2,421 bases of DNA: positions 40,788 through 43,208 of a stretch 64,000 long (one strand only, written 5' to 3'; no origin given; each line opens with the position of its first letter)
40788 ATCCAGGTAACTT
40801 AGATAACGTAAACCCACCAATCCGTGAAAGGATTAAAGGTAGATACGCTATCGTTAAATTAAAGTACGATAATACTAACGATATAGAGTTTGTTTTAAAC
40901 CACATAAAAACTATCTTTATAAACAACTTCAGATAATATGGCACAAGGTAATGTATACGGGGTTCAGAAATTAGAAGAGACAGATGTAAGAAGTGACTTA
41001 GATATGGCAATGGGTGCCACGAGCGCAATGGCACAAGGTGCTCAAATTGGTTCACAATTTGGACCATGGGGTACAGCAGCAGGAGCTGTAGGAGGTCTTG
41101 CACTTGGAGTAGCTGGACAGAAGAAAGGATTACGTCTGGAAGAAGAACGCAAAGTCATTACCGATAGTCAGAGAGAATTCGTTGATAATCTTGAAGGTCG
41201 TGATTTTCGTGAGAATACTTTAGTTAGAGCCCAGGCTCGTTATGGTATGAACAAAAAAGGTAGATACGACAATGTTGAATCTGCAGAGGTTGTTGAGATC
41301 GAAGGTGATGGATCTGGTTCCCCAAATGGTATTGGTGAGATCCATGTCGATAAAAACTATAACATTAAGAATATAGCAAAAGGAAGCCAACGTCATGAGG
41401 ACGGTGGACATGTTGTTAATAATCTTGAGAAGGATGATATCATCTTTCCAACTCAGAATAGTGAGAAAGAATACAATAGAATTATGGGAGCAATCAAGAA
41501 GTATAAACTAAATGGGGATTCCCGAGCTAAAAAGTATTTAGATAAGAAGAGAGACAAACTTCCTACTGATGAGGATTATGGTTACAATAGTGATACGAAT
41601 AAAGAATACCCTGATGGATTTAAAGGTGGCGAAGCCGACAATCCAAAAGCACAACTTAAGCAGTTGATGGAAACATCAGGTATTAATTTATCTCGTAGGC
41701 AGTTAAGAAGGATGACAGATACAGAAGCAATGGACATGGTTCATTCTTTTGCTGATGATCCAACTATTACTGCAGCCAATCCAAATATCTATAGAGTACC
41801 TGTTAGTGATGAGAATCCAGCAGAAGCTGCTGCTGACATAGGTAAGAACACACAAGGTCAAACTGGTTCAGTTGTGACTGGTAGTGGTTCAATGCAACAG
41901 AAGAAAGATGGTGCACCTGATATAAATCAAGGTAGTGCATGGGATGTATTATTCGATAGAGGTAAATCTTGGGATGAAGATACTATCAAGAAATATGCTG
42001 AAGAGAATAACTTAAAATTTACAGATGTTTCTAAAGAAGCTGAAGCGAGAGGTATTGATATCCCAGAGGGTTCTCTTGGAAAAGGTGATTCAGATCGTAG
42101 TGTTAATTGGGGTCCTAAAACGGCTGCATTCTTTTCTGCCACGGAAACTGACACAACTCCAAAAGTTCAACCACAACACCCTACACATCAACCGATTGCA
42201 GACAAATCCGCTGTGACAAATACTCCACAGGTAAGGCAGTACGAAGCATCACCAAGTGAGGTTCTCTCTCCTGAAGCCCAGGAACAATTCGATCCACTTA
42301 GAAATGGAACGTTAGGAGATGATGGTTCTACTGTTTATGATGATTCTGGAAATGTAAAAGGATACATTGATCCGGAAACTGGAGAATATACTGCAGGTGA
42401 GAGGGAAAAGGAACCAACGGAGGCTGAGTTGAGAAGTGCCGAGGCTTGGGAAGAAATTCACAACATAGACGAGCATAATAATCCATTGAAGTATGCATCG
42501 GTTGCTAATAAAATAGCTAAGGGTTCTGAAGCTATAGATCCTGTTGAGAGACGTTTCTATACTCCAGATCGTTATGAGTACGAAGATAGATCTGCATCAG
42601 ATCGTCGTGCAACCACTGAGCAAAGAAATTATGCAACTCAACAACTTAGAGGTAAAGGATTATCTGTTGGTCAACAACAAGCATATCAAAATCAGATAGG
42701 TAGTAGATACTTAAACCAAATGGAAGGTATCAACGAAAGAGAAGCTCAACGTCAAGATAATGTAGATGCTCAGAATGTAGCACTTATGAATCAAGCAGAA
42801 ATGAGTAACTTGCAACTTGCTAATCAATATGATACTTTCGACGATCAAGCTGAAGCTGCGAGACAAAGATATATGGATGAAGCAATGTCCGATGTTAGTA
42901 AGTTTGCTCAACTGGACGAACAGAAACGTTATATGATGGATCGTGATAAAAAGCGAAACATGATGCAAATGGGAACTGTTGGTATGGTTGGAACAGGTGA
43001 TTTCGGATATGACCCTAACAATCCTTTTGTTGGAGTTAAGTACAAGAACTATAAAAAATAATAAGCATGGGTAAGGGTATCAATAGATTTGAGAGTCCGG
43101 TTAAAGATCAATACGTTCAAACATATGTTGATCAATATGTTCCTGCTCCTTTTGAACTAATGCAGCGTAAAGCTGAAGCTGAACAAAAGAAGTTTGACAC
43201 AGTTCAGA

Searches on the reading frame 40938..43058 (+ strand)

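Call 28: search_protein_families(library=phrogs, proteins=[window:40938-43058:+], max_evalue=0.00001)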
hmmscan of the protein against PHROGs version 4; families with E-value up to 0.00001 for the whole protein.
window:40938-43058:+ (707 aa): 1 family
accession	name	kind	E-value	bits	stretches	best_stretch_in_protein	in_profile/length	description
phrog_6056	-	head and packaging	9.9e-06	26.5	0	31-80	11-63/224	internal virion protein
